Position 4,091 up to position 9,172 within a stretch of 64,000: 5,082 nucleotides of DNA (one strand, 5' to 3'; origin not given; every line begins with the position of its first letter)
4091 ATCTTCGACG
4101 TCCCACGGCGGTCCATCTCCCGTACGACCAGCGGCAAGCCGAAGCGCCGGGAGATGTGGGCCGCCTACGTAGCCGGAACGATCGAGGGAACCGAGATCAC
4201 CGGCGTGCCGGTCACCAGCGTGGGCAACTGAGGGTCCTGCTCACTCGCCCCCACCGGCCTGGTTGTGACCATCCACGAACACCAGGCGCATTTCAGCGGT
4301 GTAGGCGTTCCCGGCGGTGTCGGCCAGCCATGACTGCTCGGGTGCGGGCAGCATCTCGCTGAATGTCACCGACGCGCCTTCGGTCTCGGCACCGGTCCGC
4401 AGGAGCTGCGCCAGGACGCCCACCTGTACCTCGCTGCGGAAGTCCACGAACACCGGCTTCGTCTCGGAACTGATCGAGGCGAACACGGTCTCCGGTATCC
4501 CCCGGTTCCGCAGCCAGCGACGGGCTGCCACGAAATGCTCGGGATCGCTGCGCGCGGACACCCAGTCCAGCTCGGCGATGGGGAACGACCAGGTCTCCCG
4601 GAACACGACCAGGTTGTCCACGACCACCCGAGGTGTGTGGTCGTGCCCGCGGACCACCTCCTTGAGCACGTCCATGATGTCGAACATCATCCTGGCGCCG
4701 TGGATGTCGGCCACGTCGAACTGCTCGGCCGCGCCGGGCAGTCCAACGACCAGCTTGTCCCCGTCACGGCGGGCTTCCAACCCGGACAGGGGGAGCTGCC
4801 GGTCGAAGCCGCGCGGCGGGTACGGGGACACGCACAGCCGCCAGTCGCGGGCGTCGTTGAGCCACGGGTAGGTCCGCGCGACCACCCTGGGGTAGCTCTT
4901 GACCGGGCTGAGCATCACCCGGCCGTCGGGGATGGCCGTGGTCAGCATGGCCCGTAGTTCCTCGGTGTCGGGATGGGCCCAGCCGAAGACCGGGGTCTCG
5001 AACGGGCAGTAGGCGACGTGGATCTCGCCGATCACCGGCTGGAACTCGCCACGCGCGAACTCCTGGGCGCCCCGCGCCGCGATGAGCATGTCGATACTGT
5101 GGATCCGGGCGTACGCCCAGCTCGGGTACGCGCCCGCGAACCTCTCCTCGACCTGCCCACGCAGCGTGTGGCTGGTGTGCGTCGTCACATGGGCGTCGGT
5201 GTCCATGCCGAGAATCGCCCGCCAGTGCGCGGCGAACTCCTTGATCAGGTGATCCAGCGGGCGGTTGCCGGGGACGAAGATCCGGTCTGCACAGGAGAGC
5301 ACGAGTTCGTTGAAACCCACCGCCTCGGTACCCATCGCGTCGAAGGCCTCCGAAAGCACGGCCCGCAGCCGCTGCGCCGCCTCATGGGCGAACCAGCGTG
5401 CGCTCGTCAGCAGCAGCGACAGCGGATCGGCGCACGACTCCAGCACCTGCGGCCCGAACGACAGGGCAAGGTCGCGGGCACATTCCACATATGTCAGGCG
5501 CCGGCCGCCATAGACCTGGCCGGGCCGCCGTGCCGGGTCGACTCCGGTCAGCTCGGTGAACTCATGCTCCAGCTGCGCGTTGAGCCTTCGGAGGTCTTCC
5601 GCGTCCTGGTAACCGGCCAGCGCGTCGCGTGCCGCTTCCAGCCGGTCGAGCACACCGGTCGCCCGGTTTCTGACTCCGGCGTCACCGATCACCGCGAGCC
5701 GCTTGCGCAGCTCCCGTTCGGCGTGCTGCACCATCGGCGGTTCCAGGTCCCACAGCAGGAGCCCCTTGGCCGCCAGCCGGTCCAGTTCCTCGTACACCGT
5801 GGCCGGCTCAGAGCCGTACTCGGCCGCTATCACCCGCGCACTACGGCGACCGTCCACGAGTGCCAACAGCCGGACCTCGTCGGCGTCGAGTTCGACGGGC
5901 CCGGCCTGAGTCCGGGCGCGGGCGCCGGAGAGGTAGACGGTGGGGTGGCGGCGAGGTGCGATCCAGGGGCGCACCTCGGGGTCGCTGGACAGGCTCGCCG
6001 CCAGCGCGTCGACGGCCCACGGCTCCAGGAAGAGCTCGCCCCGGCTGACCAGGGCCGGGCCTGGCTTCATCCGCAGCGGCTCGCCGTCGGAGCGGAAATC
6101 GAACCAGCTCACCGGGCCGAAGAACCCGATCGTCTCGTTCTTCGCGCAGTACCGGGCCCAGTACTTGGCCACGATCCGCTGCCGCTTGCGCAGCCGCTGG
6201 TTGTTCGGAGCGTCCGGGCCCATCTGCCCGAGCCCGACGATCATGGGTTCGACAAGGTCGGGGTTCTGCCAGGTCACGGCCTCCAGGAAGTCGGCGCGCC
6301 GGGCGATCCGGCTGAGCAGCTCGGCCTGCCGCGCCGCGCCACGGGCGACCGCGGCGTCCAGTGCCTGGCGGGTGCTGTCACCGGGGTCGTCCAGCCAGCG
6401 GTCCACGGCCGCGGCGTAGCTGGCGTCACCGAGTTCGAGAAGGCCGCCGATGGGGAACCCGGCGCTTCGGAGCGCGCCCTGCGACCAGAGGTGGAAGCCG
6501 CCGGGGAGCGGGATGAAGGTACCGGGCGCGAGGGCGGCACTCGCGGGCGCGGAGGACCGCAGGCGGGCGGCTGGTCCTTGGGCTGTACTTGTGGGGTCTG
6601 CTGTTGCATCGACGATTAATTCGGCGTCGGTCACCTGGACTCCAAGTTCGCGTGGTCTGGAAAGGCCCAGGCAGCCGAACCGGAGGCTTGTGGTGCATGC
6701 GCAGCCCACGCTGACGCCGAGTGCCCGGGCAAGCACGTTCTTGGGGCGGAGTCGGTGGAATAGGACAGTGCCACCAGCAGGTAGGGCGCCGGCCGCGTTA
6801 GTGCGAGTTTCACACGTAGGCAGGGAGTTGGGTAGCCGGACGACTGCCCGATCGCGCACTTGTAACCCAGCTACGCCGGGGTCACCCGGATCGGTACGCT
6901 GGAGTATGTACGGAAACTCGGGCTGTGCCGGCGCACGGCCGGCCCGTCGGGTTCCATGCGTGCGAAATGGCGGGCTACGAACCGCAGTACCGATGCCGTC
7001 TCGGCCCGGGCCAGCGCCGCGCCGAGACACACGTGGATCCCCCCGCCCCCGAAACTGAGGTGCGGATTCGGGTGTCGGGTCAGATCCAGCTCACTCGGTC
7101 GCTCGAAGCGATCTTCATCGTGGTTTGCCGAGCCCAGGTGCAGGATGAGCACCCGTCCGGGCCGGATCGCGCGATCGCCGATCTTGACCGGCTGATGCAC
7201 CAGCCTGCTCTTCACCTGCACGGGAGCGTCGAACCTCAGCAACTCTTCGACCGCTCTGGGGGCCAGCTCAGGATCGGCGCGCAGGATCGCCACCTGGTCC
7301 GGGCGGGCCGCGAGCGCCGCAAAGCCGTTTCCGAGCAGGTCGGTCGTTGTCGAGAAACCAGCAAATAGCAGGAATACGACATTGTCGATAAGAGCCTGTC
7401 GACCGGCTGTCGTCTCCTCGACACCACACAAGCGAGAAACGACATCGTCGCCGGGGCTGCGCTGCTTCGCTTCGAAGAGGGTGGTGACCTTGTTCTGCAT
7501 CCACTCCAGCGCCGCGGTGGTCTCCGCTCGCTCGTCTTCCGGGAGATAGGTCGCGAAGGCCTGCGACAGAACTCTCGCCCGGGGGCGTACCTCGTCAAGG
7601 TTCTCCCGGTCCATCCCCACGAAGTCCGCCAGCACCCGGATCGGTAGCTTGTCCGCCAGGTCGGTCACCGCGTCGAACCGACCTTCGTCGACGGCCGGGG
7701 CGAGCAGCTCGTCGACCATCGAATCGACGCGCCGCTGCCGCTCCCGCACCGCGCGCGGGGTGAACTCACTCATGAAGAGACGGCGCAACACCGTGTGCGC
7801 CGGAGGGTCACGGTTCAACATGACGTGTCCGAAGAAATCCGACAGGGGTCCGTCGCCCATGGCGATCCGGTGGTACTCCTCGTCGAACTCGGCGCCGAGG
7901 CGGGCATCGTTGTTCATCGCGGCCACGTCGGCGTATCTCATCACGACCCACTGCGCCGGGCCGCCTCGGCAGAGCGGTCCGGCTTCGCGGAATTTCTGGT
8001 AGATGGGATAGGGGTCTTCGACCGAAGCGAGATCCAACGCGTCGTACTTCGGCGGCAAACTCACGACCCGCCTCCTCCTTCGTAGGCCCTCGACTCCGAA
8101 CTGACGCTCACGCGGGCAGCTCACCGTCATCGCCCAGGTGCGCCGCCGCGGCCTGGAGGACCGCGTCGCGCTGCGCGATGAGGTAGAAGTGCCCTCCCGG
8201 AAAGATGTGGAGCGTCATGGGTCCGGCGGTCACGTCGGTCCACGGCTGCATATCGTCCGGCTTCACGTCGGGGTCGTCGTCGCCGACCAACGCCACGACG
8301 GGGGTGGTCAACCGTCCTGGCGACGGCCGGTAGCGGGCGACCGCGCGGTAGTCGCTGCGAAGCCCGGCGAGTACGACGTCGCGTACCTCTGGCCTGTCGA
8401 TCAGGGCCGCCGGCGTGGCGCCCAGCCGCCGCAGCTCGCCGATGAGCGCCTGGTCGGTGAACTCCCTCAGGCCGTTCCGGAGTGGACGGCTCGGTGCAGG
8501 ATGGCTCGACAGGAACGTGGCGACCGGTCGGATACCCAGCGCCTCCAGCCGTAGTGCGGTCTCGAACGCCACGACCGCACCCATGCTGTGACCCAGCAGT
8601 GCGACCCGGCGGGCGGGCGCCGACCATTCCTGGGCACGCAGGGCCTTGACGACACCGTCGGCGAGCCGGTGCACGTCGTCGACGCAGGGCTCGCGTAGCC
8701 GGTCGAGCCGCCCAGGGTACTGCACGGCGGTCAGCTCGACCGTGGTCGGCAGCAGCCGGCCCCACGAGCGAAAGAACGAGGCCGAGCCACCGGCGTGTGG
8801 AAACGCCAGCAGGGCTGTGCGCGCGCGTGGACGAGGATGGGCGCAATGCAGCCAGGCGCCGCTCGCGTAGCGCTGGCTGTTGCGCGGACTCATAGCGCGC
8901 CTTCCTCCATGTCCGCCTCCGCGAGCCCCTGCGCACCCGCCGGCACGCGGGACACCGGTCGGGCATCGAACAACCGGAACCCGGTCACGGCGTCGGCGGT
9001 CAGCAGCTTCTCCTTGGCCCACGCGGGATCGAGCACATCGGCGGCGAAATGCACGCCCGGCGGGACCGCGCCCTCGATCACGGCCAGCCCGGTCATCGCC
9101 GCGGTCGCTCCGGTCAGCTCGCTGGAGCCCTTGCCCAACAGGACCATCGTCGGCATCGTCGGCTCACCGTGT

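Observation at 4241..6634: Orphan small LanB (no elimination domain) as last gene of an NRPS/FAAL operon: possible tRNA-dependent PEARL-type step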

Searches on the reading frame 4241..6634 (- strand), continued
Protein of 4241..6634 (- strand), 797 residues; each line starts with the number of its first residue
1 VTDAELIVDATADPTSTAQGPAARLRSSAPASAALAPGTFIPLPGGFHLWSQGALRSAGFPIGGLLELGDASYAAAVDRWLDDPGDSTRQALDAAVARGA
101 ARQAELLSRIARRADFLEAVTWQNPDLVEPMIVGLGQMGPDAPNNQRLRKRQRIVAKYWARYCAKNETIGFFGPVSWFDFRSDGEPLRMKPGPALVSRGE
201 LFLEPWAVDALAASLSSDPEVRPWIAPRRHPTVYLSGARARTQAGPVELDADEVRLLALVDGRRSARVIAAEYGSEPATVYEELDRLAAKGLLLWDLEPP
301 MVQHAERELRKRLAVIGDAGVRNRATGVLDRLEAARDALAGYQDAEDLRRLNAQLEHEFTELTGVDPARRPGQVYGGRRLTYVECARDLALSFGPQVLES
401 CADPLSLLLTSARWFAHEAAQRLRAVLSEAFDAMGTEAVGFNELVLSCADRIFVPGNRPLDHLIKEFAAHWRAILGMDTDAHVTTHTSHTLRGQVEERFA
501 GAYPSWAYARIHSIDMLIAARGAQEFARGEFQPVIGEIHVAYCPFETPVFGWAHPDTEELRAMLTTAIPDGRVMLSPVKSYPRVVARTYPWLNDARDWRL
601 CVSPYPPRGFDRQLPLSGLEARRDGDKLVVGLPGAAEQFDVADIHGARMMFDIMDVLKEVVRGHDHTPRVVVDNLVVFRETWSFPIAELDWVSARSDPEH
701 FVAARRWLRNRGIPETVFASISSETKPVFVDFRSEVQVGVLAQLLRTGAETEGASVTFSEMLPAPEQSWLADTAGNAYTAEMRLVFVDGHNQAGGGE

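Call 35: predict_structure(alignment_id=A1)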
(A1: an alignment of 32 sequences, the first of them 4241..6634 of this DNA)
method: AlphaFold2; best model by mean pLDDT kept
length: 797 residues; sequences in the alignment: 32
mean_pLDDT: 91.0   pTM: 0.90
mean pLDDT of the five models: 91.0, 90.1, 89.2, 88.4, 87.9
residues with pLDDT >= 90: 655; 70-90: 89; 50-70: 26; < 50: 27
segments of 3 or more residues with pLDDT < 50: 1-22, 793-797
pLDDT, mean of each block of 10 residues (from residue 1): 31 36 57 83 95 95 96 98 97 96 95 93 89 92 90 95 79 90 95 90 93 97 96 93 93 96 95 96 96 95 94 97 98 96 91 96 89 64 92 97 97 95 96 96 94 92 97 97 98 96 85 97 96 97 93 92 91 89 85 89 86 93 95 93 90 93 96 98 96 93 97 96 92 97 95 96 96 95 94 40
secondary structure, 60 per line:
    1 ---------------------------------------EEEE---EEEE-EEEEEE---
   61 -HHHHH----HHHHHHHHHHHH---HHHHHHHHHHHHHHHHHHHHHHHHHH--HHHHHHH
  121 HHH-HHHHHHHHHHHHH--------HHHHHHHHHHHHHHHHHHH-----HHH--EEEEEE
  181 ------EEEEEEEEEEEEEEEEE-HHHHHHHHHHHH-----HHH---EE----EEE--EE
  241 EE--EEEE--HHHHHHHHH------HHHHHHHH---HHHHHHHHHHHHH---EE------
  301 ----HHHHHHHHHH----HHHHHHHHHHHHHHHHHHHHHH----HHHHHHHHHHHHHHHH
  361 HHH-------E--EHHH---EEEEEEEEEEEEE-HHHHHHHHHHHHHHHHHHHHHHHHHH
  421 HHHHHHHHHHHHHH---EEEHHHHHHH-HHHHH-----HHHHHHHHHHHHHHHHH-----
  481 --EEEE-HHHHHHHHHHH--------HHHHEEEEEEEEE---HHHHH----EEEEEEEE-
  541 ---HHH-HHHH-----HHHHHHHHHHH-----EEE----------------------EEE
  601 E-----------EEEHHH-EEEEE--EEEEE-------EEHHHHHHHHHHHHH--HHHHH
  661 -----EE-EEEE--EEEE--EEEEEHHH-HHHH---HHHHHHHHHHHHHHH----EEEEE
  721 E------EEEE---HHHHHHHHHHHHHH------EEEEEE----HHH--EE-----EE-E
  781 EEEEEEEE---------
elements in order (helices of 4 or more, strands of 3 or more residues): E40-43 E47-50 E52-57 H62-66 H71-82 H86-111 H114-123 H125-137 H146-164 E175-180 E187-203 H205-216 E234-236 E239-242 E245-248 H251-259 H266-273 H277-289 H305-314 H319-340 H345-363 E381-393 H395-434 E438-440 H441-447 H449-453 H459-475 E483-486 H488-498 H507-510 E511-519 H523-527 E532-539 H548-551 H557-567 E573-575 E598-601 E613-615 E620-624 E627-631 H641-653 H656-660 E669-672 E675-678 E681-685 H690-693 H697-711 E716-721 E728-731 H735-748 E755-760 E780-788

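Call 40: fold_search(model_id=the predicted structure, library=pdb)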
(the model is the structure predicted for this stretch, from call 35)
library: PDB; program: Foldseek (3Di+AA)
matches with E <= 10: 126; with E <= 0.001: 11
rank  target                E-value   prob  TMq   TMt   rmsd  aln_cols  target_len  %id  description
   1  6ec7                  4.5e-24  1.00  0.62  0.62   8.8       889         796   16  Glutamylation domain, TbtB, from thiomuracin biosynthesis (released 2019-08-14)
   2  6ec8                  5.8e-24  1.00  0.63  0.63   8.1       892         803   17  Glutamylation domain, TbtB, from thiomuracin biosynthesis bound to 5'-phosphodesmethylglutamycin (released 2019-06-19)
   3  5ehk_A                6.1e-24  1.00  0.63  0.50   7.5       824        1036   15  Crystal structure of tRNA dependent lantibiotic dehydratase MibB from Microbispora sp. 107891 (released 2016-03-02)
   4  9g05_A                6.6e-23  1.00  0.63  0.50   7.1       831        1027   11  Structure of MadB, a class I dehydrates from Clostridium maddingley, in complex with its substrate (released 2025-07-16)
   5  9g04_A                1.8e-22  1.00  0.65  0.53   6.5       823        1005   12  Structure of MadB, a class I dehydrates from Clostridium maddingley in the apo state (released 2025-07-16)
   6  9g04_B                1.7e-21  1.00  0.65  0.52   6.9       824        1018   11  Structure of MadB, a class I dehydrates from Clostridium maddingley in the apo state (released 2025-07-16)
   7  9jhq                  5.9e-20  1.00  0.54  0.53  10.8       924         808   15  Crystal structure of GodF, a post-translational modification enzyme involved in the biosynthesis of goadsporin (released 2025-09-10)
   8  4wd9_A                8.8e-20  1.00  0.63  0.53   6.5       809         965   11  Crystal structure of tRNA-dependent lantibiotic dehydratase NisB in complex with NisA leader peptide (released 2014-10-29)
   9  6m7y_A                7.4e-19  1.00  0.62  0.53   6.7       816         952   10  Dehydratase, NisB, bound to a non-eliminable substrate analog (released 2019-08-14)
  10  6m7y_B                2.3e-18  1.00  0.61  0.52   6.9       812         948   11  Dehydratase, NisB, bound to a non-eliminable substrate analog (released 2019-08-14)
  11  4wd9_B                3.6e-18  1.00  0.62  0.53   6.5       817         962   12  Crystal structure of tRNA-dependent lantibiotic dehydratase NisB in complex with NisA leader peptide (released 2014-10-29)
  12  8hkr_B                1.3e-01  1.00  0.08  0.16   2.8        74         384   24  Crystal Structure of Histone H3 Lysine 79 (H3K79) Methyltransferase Rv2067c from Mycobacterium tuberculosis (released 2023-10-18)
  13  7b2p_B                1.4e-01  0.05  0.06  0.08  30.5       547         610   11  Cryo-EM structure of complement C4b in complex with nanobody B5 (released 2022-03-02)
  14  5sxy_MODEL_1_A        1.8e-01  0.97  0.08  0.46   3.7        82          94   24  The solution NMR structure for the PqqD truncation of Methylobacterium extorquens PqqCD representing a functio (released 2017-05-24)
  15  8hkr_A                1.9e-01  1.00  0.08  0.17   2.6        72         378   22  Crystal Structure of Histone H3 Lysine 79 (H3K79) Methyltransferase Rv2067c from Mycobacterium tuberculosis (released 2023-10-18)
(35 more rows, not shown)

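Call 58: find_encoding_contigs(protein=P0018, flank=10000, max_places=1)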
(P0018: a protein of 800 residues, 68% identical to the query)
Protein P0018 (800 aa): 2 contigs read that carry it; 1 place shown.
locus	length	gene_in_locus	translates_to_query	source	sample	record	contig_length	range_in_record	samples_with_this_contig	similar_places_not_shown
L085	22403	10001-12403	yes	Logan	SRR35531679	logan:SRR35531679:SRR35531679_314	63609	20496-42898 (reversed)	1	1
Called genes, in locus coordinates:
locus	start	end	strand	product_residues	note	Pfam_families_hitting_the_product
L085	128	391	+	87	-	-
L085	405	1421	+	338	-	PF02195:ParB_N (weak), PF13384:HTH_23 (faint), PF13551:HTH_29 (weak), PF27534:NovG_helical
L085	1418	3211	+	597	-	PF00501:AMP-binding, PF13193:AMP-binding_C, PF00550:PP-binding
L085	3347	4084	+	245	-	PF01061:ABC2_membrane, PF12698:ABC2_membrane_3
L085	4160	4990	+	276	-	PF13622:4HBT_3, PF20789:4HBT_3C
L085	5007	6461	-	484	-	PF11794:HpaB_N, PF03241:HpaB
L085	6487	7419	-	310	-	PF13622:4HBT_3, PF20789:4HBT_3C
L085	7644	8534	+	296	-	PF00005:ABC_tran, PF13304:AAA_21 (weak)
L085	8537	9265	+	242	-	PF03301:Trp_dioxygenase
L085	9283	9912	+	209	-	PF01596:Methyltransf_3, PF01135:PCMT (weak), PF13578:Methyltransf_24, PF13649:Methyltransf_25 (faint)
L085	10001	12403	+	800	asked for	PF04738:Lant_dehydr_N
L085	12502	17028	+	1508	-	PF18563:TubC_N, PF00668:Condensation, PF00501:AMP-binding, PF13193:AMP-binding_C (faint), PF13489:Methyltransf_23, PF08241:Methyltransf_11 (weak), PF08242:Methyltransf_12, PF13649:Methyltransf_25 (weak)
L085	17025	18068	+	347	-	PF03435:Sacchrp_dh_NADP (weak)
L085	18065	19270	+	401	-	PF00067:p450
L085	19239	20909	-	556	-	PF00501:AMP-binding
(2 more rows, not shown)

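Call 59: find_encoding_contigs(protein=P0024, flank=10000, max_places=1)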
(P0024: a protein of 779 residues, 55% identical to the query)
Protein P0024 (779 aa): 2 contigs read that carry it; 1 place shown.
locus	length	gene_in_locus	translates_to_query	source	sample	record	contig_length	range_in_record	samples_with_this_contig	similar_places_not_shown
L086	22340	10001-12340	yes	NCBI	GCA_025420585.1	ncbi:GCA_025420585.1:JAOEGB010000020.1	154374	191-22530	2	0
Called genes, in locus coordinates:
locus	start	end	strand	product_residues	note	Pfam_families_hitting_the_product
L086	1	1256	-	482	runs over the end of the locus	PF00550:PP-binding, PF00668:Condensation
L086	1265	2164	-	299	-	PF11583:AurF (faint)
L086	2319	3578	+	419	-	PF00668:Condensation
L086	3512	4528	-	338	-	PF02504:FA_synthesis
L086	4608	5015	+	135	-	PF00903:Glyoxalase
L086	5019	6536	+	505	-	PF00732:GMC_oxred_N, PF13450:NAD_binding_8 (weak), PF05199:GMC_oxred_C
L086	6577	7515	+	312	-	PF13191:AAA_16 (faint), PF00005:ABC_tran, PF13304:AAA_21 (weak)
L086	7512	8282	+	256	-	PF01061:ABC2_membrane, PF12698:ABC2_membrane_3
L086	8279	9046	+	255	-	PF01061:ABC2_membrane, PF12698:ABC2_membrane_3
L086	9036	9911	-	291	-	PF13622:4HBT_3, PF20789:4HBT_3C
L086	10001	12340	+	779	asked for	PF04738:Lant_dehydr_N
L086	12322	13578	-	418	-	PF00067:p450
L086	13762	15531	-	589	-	PF03235:GmrSD_N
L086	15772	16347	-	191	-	-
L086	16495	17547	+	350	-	PF00300:His_Phos_1, PF13302:Acetyltransf_3, PF00583:Acetyltransf_1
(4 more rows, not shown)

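Call 71: find_encoding_contigs(protein=P0032, flank=10000, max_places=1)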
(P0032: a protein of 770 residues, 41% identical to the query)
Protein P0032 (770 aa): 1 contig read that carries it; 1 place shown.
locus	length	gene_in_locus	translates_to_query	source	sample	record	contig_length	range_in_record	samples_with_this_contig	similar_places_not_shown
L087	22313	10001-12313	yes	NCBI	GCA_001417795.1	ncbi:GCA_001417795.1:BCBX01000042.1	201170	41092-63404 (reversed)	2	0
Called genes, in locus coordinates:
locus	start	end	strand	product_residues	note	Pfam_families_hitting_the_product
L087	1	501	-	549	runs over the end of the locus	PF02638:GHL10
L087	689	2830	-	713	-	PF00009:GTP_EFTU, PF01926:MMR_HSR1 (weak), PF03144:GTP_EFTU_D2, PF22042:EF-G_D2, PF14492:EFG_III, PF03764:EFG_IV, PF00679:EFG_C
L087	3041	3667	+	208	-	PF01066:CDP-OH_P_transf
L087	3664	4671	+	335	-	PF03279:Lip_A_acyltrans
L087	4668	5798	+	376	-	PF20706:GT4-conflict (faint), PF13439:Glyco_transf_4, PF13477:Glyco_trans_4_2 (weak), PF13579:Glyco_trans_4_4, PF00534:Glycos_transf_1, PF13692:Glyco_trans_1_4, PF13524:Glyco_trans_1_2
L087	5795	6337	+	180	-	-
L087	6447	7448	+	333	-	PF11258:DUF3048, PF17479:DUF3048_C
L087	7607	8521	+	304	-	PF01680:SOR_SNZ, PF05690:ThiG (weak)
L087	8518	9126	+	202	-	PF01174:SNO, PF07685:GATase_3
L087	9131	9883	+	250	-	PF20772:TACO1_YebC_N, PF01709:Transcrip_reg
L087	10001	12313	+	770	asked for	PF04738:Lant_dehydr_N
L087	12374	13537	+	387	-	PF00583:Acetyltransf_1, PF13527:Acetyltransf_9, PF13508:Acetyltransf_7 (weak), PF17668:Acetyltransf_17, PF13530:SCP2_2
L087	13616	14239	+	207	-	PF02075:RuvC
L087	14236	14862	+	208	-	PF01330:RuvA_N, PF14520:HHH_5, PF07499:RuvA_C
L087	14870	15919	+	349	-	PF05496:RuvB_N, PF00004:AAA, PF07728:AAA_5 (faint), PF17864:AAA_lid_4, PF05491:WHD_RuvB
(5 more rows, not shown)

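Call 72: find_encoding_contigs(protein=P0044, flank=10000, max_places=1)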
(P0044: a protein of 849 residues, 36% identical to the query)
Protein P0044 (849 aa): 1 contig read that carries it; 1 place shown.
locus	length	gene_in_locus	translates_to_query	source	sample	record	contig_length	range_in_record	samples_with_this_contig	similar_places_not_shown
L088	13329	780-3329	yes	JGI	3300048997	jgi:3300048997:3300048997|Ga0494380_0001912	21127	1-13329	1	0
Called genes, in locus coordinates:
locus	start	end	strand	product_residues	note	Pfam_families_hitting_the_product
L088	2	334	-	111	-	?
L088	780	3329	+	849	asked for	PF04738:Lant_dehydr_N, PF03621:MbtH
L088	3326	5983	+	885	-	PF00668:Condensation, PF00501:AMP-binding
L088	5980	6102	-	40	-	-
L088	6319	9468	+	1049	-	PF01381:HTH_3 (weak), PF00486:Trans_reg_C (weak), PF03704:BTAD, PF13401:AAA_22 (weak), PF25872:HTH_77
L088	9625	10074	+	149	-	PF01582:TIR (weak), PF13676:TIR_2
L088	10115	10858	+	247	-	PF01738:DLH, PF00561:Abhydrolase_1 (weak)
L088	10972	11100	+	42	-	-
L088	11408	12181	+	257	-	PF00376:MerR, PF13411:MerR_1, PF09278:MerR-DNA-bind (weak), PF07739:TipAS (weak)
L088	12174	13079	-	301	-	PF12740:PETase, PF07224:Chlorophyllase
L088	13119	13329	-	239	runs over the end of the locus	PF00005:ABC_tran, PF02463:SMC_N (faint), PF13304:AAA_21 (faint)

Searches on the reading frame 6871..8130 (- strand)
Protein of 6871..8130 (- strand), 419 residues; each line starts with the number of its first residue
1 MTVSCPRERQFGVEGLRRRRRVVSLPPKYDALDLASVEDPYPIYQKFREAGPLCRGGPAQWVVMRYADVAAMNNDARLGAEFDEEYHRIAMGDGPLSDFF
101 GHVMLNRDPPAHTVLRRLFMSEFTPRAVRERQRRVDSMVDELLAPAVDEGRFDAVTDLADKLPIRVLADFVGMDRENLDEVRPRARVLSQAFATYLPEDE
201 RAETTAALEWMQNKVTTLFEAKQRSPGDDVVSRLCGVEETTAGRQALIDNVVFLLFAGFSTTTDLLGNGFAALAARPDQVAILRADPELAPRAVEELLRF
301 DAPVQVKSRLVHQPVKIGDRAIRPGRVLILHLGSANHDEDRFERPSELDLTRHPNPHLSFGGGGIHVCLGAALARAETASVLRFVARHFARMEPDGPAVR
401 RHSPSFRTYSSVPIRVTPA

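Call 9: search_protein_families(library=pfam, proteins=[window:6871-8130:-], max_evalue=0.001)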
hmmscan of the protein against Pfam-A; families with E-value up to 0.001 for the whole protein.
window:6871-8130:- (419 aa): 1 family
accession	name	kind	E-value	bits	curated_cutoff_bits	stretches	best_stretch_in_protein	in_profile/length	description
PF00067.27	p450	-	1.1e-14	54.5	22.8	1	288-389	322-432/462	Cytochrome P450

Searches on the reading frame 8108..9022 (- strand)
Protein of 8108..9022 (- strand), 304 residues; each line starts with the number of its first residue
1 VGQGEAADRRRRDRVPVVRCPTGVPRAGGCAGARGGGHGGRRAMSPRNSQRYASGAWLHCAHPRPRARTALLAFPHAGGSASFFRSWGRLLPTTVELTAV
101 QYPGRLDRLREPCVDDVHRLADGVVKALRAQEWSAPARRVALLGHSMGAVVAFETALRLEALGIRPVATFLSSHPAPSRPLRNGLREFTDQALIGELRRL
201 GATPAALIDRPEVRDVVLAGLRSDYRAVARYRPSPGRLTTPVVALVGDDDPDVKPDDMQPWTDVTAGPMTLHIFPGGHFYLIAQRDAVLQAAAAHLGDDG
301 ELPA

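Call 9: search_protein_families(library=pfam, proteins=[window:8108-9022:-], max_evalue=0.001)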
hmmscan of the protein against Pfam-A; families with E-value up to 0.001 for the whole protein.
window:8108-9022:- (304 aa): 3 families
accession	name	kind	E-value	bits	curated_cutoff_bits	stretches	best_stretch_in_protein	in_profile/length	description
PF00975.26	Thioesterase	-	5.7e-45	154.7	26.4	1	71-291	3-221/226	Thioesterase domain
PF12697.13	Abhydrolase_6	-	1.5e-09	39.3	26.3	1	77-290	7-216/217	Alpha/beta hydrolase family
PF12146.15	Hydrolase_4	-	5.6e-06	26.3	27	1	115-262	53-214/239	Serine aminopeptidase, S33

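Call 48: search_protein_families(library=ncbifam, proteins=[window:8108-9022:-], max_evalue=0.001)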
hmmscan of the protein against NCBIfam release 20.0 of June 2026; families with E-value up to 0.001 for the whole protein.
window:8108-9022:- (304 aa): 2 families
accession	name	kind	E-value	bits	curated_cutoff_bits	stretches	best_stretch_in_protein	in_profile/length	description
NF051488.1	bifunc_PcaDC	exception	1.3e-05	24.5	390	0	232-298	186-252/375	bifunctional 3-oxoadipate enol-lactonase/4-carboxymuconolactone decarboxylase PcaDC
NF011457.0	PRK14875.1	equivalog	0.00063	18.8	307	0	96-158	160-218/372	acetoin dehydrogenase dihydrolipoyllysine-residue acetyltransferase subunit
